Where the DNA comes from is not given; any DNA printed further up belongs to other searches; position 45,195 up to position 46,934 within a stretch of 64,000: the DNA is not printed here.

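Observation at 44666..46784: HpaB/4-BUDH-family flavoenzyme and a C_GCAxxG_C_C protein co-oriented downstream of the oxygen-sensitive GRE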

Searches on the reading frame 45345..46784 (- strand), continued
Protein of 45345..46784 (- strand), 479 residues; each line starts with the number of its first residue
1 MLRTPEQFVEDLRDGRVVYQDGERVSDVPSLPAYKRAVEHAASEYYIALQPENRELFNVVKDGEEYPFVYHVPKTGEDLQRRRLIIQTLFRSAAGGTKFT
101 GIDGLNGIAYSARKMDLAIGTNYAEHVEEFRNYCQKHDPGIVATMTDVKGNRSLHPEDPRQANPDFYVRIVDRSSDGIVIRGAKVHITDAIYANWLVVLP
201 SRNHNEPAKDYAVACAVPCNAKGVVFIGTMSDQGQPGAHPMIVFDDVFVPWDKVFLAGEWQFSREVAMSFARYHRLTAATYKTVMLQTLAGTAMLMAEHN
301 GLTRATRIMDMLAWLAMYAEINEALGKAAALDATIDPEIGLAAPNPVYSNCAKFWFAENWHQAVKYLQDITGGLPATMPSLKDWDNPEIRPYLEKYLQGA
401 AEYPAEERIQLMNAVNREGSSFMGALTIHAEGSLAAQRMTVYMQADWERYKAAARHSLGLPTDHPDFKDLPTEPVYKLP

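Call 15: find_encoding_contigs(protein=P0002, flank=10000, max_places=3)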
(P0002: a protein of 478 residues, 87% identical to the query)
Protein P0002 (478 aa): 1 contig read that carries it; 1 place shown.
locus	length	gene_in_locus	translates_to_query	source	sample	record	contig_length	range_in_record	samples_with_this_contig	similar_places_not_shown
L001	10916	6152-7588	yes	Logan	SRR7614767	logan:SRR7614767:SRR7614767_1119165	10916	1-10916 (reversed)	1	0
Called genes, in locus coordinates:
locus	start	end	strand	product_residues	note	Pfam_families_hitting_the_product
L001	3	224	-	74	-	?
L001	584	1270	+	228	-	-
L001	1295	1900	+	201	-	PF20362:DUF6657 (weak)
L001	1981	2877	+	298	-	PF02737:3HCDH_N, PF00725:3HCDH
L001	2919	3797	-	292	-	PF00561:Abhydrolase_1, PF12146:Hydrolase_4, PF12697:Abhydrolase_6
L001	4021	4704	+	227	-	PF02660:G3P_acyltransf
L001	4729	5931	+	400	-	PF13506:Glyco_transf_21, PF13641:Glyco_tranf_2_3, PF00535:Glycos_transf_2, PF10111:Glyco_tranf_2_2 (weak)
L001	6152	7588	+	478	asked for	PF11794:HpaB_N, PF02770:Acyl-CoA_dh_M (weak), PF03241:HpaB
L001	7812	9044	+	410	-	PF02771:Acyl-CoA_dh_N, PF02770:Acyl-CoA_dh_M, PF00441:Acyl-CoA_dh_1, PF08028:Acyl-CoA_dh_2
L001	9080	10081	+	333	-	PF00037:Fer4 (faint), PF12837:Fer4_6 (faint), PF13237:Fer4_10, PF14697:Fer4_21 (weak), PF12838:Fer4_7 (weak), PF13187:Fer4_9 (weak), PF13484:Fer4_16 (faint), PF00881:Nitroreductase, +1 more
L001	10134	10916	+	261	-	?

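Call 16: find_encoding_contigs(protein=P0007, flank=10000, max_places=3)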
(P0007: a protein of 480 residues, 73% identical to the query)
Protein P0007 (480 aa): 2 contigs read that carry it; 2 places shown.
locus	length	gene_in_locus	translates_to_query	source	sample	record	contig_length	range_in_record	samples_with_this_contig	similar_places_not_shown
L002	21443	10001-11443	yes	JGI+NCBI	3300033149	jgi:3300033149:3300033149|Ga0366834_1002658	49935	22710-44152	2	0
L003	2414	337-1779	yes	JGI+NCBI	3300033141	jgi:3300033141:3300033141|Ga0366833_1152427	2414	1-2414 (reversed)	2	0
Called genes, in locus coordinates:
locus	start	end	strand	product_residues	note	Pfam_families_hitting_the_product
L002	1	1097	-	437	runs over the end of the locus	PF07690:MFS_1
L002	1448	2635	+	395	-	PF04015:DUF362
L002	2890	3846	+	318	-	PF28239:Npun_R2479 (faint)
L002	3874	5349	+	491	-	PF02550:AcetylCoA_hydro, PF13336:AcetylCoA_hyd_C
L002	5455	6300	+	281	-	PF16261:DUF4915, PF08450:SGL, PF24684:Vgb_lyase (faint)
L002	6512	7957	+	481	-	PF11794:HpaB_N, PF03241:HpaB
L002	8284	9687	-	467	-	PF02629:CoA_binding, PF13380:CoA_binding_2, PF13607:Succ_CoA_lig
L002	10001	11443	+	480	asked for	PF11794:HpaB_N, PF03241:HpaB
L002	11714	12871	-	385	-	PF01208:URO-D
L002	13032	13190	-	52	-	-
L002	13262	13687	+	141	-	PF00072:Response_reg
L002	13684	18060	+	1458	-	PF12729:4HB_MCP_1, PF00672:HAMP, PF00989:PAS, PF08448:PAS_4, PF13188:PAS_8, PF13426:PAS_9, PF13426:PAS_9, PF00512:HisKA, +6 more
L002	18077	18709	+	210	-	PF00072:Response_reg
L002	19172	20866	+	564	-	PF00501:AMP-binding, PF13193:AMP-binding_C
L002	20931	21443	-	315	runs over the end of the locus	PF04909:Amidohydro_2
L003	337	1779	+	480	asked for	PF11794:HpaB_N, PF03241:HpaB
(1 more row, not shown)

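Call 24: find_encoding_contigs(protein=P0029, flank=10000, max_places=3)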
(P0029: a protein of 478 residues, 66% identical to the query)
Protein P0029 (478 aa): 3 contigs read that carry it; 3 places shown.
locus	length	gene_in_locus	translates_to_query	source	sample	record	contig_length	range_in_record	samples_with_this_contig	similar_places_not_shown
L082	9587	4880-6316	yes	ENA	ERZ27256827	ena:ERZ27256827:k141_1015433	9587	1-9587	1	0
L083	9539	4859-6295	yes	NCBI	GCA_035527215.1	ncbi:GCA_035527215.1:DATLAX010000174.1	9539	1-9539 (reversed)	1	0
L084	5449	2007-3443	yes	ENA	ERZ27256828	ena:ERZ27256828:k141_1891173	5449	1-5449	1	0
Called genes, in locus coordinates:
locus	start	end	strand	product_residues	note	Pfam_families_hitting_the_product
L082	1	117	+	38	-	?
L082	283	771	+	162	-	PF13527:Acetyltransf_9 (weak), PF00583:Acetyltransf_1, PF21926:FeeM (faint), PF13673:Acetyltransf_10, PF13508:Acetyltransf_7, PF08445:FR47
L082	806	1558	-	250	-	PF09818:ABC_ATPase (faint), PF00005:ABC_tran, PF02463:SMC_N (weak), PF13304:AAA_21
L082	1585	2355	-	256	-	PF00528:BPD_transp_1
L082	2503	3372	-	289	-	PF00497:SBP_bac_3, PF10613:Lig_chan-Glu_bd (weak)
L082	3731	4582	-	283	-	PF00561:Abhydrolase_1, PF12146:Hydrolase_4, PF12697:Abhydrolase_6, PF03096:Ndr (weak)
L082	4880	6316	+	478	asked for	PF11794:HpaB_N, PF03241:HpaB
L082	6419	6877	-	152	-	PF22381:Staph_reg_Sar_Rot (weak), PF01047:MarR, PF12802:MarR_2, PF13463:HTH_27 (weak)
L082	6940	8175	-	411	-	PF00245:Alk_phosphatase, PF01676:Metalloenzyme (faint), PF00245:Alk_phosphatase (weak)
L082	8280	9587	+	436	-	?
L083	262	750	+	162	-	PF13527:Acetyltransf_9 (weak), PF00583:Acetyltransf_1, PF21926:FeeM (faint), PF13673:Acetyltransf_10, PF13508:Acetyltransf_7, PF08445:FR47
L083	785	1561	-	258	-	PF09818:ABC_ATPase (faint), PF00005:ABC_tran, PF02463:SMC_N (weak), PF13304:AAA_21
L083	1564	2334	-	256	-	PF00528:BPD_transp_1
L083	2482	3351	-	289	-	PF00497:SBP_bac_3, PF10613:Lig_chan-Glu_bd (weak)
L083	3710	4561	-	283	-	PF00561:Abhydrolase_1, PF12146:Hydrolase_4, PF12697:Abhydrolase_6, PF03096:Ndr (weak)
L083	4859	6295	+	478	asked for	PF11794:HpaB_N, PF03241:HpaB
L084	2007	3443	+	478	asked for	PF11794:HpaB_N, PF03241:HpaB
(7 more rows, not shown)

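Call 25: find_encoding_contigs(protein=P0026, flank=8000, max_places=2)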
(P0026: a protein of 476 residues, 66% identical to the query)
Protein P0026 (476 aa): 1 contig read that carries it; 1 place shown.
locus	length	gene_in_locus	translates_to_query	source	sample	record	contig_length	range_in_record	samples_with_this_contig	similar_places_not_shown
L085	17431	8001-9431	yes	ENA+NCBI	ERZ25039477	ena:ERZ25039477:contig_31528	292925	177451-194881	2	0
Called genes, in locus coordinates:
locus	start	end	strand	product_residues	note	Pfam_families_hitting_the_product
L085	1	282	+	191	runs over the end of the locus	PF00496:SBP_bac_5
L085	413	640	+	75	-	PF00496:SBP_bac_5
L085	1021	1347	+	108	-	-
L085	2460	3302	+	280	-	-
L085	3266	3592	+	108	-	PF04311:DUF459 (weak)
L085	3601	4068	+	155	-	PF13527:Acetyltransf_9 (weak), PF00583:Acetyltransf_1, PF13673:Acetyltransf_10, PF13508:Acetyltransf_7, PF08445:FR47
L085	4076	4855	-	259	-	PF00005:ABC_tran, PF02463:SMC_N (weak), PF13304:AAA_21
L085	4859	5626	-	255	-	PF00528:BPD_transp_1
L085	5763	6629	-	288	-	PF00497:SBP_bac_3, PF10613:Lig_chan-Glu_bd (faint)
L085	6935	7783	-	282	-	PF00561:Abhydrolase_1, PF12146:Hydrolase_4, PF12697:Abhydrolase_6, PF03096:Ndr (weak)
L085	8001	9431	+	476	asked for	PF11794:HpaB_N, PF03241:HpaB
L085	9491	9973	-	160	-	PF22381:Staph_reg_Sar_Rot, PF12802:MarR_2, PF01047:MarR, PF13463:HTH_27 (weak)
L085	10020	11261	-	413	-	PF00245:Alk_phosphatase, PF01676:Metalloenzyme (weak)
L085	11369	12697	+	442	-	-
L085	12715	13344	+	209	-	PF11288:DUF3089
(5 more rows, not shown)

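Call 26: find_encoding_contigs(protein=P0050, flank=8000, max_places=2)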
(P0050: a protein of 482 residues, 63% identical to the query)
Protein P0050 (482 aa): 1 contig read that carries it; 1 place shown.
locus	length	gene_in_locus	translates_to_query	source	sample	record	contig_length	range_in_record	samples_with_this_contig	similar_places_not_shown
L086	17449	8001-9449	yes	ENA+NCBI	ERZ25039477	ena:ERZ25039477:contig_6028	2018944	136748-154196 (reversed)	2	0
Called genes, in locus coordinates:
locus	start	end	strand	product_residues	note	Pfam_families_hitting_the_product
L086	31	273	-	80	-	PF08530:PepX_C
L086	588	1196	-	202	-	PF02129:Peptidase_S15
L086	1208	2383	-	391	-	PF07690:MFS_1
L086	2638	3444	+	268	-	PF02525:Flavodoxin_2, PF03358:FMN_red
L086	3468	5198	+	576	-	PF00501:AMP-binding, PF13193:AMP-binding_C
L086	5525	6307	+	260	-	PF23441:SDR, PF00106:adh_short, PF08659:KR, PF13561:adh_short_C2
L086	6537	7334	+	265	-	PF00106:adh_short, PF08659:KR, PF13561:adh_short_C2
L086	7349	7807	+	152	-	PF22381:Staph_reg_Sar_Rot, PF01047:MarR, PF12802:MarR_2, PF13463:HTH_27 (weak)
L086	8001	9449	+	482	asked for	PF11794:HpaB_N, PF03241:HpaB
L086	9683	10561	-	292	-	PF00753:Lactamase_B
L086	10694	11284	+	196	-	PF06210:DUF1003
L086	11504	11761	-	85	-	-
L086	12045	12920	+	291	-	PF00565:SNase, PF14520:HHH_5 (faint), PF06514:PsbU, PF12836:HHH_3, PF00633:HHH (weak)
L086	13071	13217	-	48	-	-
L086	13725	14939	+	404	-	PF00083:Sugar_tr, PF07690:MFS_1, PF06779:MFS_4 (weak), PF00083:Sugar_tr, PF07690:MFS_1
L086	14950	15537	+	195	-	-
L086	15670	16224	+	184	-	PF03449:GreA_GreB_N, PF01272:GreA_GreB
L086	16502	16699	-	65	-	-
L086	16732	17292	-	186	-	PF02627:CMD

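Call 28: find_related_loci(query=A1, collection=metagenome_contigs, flank=8000)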
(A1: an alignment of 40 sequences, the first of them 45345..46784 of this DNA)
Query A1 (479 aa) in metagenome_contigs; peptide patterns used: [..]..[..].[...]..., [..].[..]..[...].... (x = any residue, [..] = any of these).
414 stretches matched a pattern; 339 encode a relative of the query (tblastn E <= 1e-3); the best 80 are kept; 80 distinct loci.
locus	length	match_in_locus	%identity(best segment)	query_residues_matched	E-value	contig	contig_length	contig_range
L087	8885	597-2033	96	1-479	0e+0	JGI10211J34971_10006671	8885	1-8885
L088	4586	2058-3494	75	1-479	0e+0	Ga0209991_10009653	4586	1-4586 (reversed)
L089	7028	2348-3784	75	1-479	0e+0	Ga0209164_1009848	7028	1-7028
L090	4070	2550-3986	73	1-479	0e+0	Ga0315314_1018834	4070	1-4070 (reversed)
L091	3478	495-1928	69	1-478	0e+0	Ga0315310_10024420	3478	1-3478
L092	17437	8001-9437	70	1-479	0e+0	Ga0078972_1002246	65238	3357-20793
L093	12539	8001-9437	69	1-479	0e+0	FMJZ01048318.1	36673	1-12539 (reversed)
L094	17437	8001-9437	69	1-479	0e+0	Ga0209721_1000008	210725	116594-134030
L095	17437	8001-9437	69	1-479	0e+0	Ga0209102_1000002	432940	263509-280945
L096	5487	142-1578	68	1-479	0e+0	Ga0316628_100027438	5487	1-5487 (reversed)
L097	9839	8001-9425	69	1-479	0e+0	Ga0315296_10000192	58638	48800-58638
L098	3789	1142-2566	69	1-479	0e+0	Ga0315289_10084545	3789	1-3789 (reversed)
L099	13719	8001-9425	69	1-479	0e+0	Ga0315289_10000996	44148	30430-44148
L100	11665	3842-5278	66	1-479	0e+0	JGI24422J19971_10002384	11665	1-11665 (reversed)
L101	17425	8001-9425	70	1-479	0e+0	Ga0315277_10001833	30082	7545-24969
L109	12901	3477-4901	67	1-479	0e+0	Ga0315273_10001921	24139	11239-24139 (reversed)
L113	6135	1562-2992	65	1-479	0e+0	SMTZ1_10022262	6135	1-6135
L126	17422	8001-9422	64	1-478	0e+0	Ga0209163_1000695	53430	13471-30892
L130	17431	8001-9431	64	1-479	0e+0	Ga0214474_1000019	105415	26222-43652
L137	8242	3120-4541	61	1-478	0e+0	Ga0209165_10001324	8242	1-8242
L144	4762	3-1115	70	107-479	0e+0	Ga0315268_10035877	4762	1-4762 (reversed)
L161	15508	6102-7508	48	2-473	6e-142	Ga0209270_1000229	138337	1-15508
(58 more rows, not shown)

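Call 31: search_protein_families(library=pfam, proteins=[L137:4613-6166:+, L144:3515-4360:+, L126:13681-14826:+, L095:11178-12455:-, L161:9120-9914:+, L109:1526-3322:+, L092:4167-6101:-, L093:6120-7241:-, L094:3503-4120:-, L130:7061-7705:+], max_evalue=0.001)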
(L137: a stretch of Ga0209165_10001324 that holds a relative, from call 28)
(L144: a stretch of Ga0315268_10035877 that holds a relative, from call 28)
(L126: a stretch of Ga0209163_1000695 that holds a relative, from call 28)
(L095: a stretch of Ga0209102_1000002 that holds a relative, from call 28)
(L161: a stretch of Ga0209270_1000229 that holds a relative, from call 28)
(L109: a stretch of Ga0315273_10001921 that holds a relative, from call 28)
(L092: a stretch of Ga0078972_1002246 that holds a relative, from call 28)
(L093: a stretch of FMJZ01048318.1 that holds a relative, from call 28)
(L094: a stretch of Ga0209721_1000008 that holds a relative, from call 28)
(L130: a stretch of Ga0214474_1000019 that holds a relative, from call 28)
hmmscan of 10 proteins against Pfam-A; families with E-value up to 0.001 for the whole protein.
L137:4613-6166:+ (518 aa): 2 families
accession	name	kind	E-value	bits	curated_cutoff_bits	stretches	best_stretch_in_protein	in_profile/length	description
PF00501.34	AMP-binding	-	7.5e-73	246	29.9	1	16-370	3-384/384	AMP-binding enzyme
PF13193.12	AMP-binding_C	-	5.5e-15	56.5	24.5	1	426-501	2-76/76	AMP-binding enzyme C-terminal domain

L144:3515-4360:+ (282 aa): 2 families
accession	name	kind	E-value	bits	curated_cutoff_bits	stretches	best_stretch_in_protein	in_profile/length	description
PF00378.25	ECH_1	-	3.9e-42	144.8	27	1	11-233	3-217/251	Enoyl-CoA hydratase/isomerase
PF16113.10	ECH_2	-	4.6e-27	95.8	27.2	1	15-213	2-191/335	Enoyl-CoA hydratase/isomerase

L126:13681-14826:+ (382 aa): 5 families
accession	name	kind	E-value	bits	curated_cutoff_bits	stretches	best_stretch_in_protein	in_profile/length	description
PF00441.29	Acyl-CoA_dh_1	-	6.6e-48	163.1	22.4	1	230-378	1-149/150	Acyl-CoA dehydrogenase, C-terminal domain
PF02771.21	Acyl-CoA_dh_N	-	3e-43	147.2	22.9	1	6-118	1-113/113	Acyl-CoA dehydrogenase, N-terminal domain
PF08028.16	Acyl-CoA_dh_2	-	1.8e-26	93.4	22.7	1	245-367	1-133/134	Acyl-CoA dehydrogenase, C-terminal domain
PF02770.24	Acyl-CoA_dh_M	-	5e-24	84.7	33.3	1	122-217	1-96/97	Acyl-CoA dehydrogenase, middle domain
PF22924.1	ACOX_C_alpha1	-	0.00056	20.2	27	0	276-378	62-168/169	Acyl-CoA oxidase, C-alpha1 domain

L095:11178-12455:- (426 aa): 3 families
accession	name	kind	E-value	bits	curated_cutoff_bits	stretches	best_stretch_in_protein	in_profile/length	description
PF04055.27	Radical_SAM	-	2.7e-28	99.7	29.5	1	141-311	2-165/166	Radical SAM superfamily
PF00919.26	UPF0004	-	2.2e-23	82.5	27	1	3-101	2-98/98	Uncharacterized protein family UPF0004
PF01938.26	TRAM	-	5.7e-08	33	21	1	367-423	2-59/61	TRAM domain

L161:9120-9914:+ (265 aa): 4 families
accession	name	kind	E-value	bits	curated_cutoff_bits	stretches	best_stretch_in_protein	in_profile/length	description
PF00005.33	ABC_tran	-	1e-27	97.8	25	1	29-190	1-137/137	ABC transporter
PF12399.14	BCA_ABC_TP_C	-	2e-11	43.7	25.5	1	239-262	1-24/27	Branched-chain amino acid ATP-binding cassette transporter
PF13304.12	AAA_21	-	1.8e-05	25.4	27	0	41-60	1-20/304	AAA domain, putative AbiEii toxin, Type IV TA system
PF13476.12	AAA_23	-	0.00085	20.4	27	0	40-59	20-39/201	AAA domain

L109:1526-3322:+ (599 aa): 1 family
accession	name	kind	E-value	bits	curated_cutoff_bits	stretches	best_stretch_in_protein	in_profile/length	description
PF00496.27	SBP_bac_5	-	2.4e-56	191.9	32.4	1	117-499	2-362/368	Bacterial extracellular solute-binding proteins, family 5 Middle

L092:4167-6101:- (645 aa): 6 families
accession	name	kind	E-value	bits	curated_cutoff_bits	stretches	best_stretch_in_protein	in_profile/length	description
PF02775.26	TPP_enzyme_C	-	3.2e-17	63.2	21.9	1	417-559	1-146/151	Thiamine pyrophosphate enzyme, C-terminal TPP binding domain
PF01855.24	POR_N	-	5.9e-12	46.3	27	1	24-213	2-201/231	Pyruvate flavodoxin/ferredoxin oxidoreductase, thiamine diP-bdg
PF12837.12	Fer4_6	-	3.9e-05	23.8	25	1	619-640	3-24/24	4Fe-4S binding domain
PF02780.25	Transketolase_C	-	0.00019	21.8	25.9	0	246-307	8-70/124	Transketolase, C-terminal domain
PF00037.32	Fer4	-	0.00042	20.4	21.1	1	620-640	3-23/24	4Fe-4S binding domain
PF17147.9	PFOR_II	-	0.00047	20.9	27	0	249-308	2-62/102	Pyruvate:ferredoxin oxidoreductase core domain II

L093:6120-7241:- (374 aa): 3 families
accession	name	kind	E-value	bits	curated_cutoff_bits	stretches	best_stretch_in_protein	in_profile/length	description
PF04432.18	FrhB_FdhB_C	-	6.1e-35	120.8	23.3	1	176-326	2-147/150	Coenzyme F420 hydrogenase/dehydrogenase, beta subunit C terminus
PF04422.18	FrhB_FdhB_N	-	1.6e-20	73.4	22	1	90-161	2-74/78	Coenzyme F420 hydrogenase/dehydrogenase, beta subunit N-term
PF13237.11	Fer4_10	-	0.00018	21.8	25.5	1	15-60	3-53/53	4Fe-4S dicluster domain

L094:3503-4120:- (206 aa): 1 family
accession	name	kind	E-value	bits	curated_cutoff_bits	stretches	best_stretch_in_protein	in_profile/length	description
PF01558.24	POR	-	3.2e-33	115.8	27.4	1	19-201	1-173/173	Pyruvate ferredoxin/flavodoxin oxidoreductase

L130:7061-7705:+ (215 aa): 2 families
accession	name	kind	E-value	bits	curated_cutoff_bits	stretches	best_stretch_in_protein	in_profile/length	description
PF00440.29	TetR_N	-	6.8e-11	42.2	24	1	21-65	1-45/47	Bacterial regulatory proteins, tetR family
PF17932.6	TetR_C_24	-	4.8e-09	36.9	26.4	1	88-200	2-113/114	Tetracyclin repressor-like, C-terminal domain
